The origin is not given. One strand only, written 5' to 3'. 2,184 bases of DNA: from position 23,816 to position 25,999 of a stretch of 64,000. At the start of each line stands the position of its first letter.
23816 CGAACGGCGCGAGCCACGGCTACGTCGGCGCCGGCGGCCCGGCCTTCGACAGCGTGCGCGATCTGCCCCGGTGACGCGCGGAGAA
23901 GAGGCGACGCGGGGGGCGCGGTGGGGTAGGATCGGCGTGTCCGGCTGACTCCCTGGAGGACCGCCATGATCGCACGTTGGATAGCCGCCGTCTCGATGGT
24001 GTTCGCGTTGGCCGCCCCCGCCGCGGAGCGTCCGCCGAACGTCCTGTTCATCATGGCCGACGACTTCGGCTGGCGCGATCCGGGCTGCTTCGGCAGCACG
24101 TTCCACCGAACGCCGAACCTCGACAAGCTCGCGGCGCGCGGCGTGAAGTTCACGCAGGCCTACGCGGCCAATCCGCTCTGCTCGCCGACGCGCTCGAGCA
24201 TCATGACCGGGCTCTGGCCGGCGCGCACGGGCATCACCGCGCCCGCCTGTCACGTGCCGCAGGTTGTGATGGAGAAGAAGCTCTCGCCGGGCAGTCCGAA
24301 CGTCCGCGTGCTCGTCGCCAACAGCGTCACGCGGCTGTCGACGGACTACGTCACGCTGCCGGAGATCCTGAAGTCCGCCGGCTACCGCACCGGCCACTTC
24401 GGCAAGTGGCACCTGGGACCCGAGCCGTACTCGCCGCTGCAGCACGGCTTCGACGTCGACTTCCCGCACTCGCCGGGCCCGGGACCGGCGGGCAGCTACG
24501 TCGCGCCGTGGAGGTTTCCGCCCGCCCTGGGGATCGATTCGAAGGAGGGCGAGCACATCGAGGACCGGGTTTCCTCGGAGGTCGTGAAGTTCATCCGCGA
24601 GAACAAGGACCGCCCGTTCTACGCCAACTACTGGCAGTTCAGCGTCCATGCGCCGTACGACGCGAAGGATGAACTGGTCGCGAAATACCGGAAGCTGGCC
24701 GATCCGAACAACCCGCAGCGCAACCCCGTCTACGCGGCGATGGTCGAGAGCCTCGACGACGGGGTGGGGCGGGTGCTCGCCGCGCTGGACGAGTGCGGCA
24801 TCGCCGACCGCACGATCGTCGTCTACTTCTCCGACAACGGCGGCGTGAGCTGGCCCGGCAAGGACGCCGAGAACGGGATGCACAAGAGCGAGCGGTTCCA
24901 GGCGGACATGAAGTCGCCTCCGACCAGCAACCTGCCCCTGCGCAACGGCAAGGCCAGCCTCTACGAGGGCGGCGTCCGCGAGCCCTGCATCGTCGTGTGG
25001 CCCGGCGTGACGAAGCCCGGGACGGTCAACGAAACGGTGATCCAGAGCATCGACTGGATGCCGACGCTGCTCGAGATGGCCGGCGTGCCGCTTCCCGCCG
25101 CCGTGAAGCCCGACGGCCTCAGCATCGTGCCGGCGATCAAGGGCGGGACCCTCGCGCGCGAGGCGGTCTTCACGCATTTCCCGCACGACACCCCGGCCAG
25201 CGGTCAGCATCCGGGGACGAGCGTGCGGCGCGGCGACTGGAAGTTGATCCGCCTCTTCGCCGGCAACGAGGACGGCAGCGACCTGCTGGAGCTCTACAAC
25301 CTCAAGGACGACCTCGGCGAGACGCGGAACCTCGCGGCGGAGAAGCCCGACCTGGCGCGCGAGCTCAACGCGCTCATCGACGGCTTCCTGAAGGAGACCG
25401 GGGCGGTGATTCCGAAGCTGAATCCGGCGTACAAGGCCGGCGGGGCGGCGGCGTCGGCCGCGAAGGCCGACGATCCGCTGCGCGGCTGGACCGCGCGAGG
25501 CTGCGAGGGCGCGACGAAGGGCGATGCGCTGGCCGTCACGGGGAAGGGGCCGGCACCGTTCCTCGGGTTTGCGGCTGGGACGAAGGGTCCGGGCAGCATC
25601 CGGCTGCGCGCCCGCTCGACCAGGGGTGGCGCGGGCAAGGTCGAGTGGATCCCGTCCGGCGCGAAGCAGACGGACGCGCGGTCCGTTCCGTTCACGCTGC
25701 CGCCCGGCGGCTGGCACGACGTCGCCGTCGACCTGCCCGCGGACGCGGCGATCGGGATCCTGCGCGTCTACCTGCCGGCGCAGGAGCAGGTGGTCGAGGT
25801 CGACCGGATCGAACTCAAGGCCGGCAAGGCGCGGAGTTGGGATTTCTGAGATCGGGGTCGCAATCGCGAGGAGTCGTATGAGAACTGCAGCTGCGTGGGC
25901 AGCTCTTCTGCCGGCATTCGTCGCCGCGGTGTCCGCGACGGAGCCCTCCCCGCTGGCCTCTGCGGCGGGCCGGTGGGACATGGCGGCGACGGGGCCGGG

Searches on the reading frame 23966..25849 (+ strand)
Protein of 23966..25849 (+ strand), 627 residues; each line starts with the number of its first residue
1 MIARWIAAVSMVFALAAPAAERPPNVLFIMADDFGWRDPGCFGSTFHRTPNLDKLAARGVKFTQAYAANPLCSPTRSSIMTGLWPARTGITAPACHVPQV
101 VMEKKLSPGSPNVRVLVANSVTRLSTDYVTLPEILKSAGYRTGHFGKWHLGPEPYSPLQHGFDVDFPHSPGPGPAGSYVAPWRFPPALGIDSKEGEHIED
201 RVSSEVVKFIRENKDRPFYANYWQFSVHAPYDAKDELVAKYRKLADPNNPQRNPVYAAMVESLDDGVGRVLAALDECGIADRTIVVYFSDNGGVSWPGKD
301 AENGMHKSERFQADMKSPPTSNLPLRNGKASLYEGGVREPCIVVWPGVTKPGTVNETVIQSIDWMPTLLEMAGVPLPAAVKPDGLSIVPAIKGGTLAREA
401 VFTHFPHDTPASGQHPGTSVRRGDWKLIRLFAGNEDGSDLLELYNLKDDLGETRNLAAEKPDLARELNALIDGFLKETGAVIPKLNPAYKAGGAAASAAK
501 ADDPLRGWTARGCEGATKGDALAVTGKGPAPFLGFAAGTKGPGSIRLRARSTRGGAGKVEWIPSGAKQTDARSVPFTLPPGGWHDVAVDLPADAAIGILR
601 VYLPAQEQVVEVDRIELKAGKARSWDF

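Call 18: search_protein_families(library=pfam, proteins=[window:23966-25849:+], max_evalue=0.001)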
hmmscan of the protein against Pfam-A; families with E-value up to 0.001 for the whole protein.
window:23966-25849:+ (627 aa): 3 families
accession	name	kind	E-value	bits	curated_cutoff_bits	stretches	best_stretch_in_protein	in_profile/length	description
PF00884.28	Sulfatase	-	8.5e-56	189.9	25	1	24-374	1-301/301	Sulfatase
PF16347.10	SGSH_C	-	2.5e-16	60.7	29.3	1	329-460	8-135/154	N-sulphoglucosamine sulphohydrolase, C-terminal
PF01663.27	Phosphodiest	-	1.8e-09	38.1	23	1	45-299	17-226/342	Type I phosphodiesterase / nucleotide pyrophosphatase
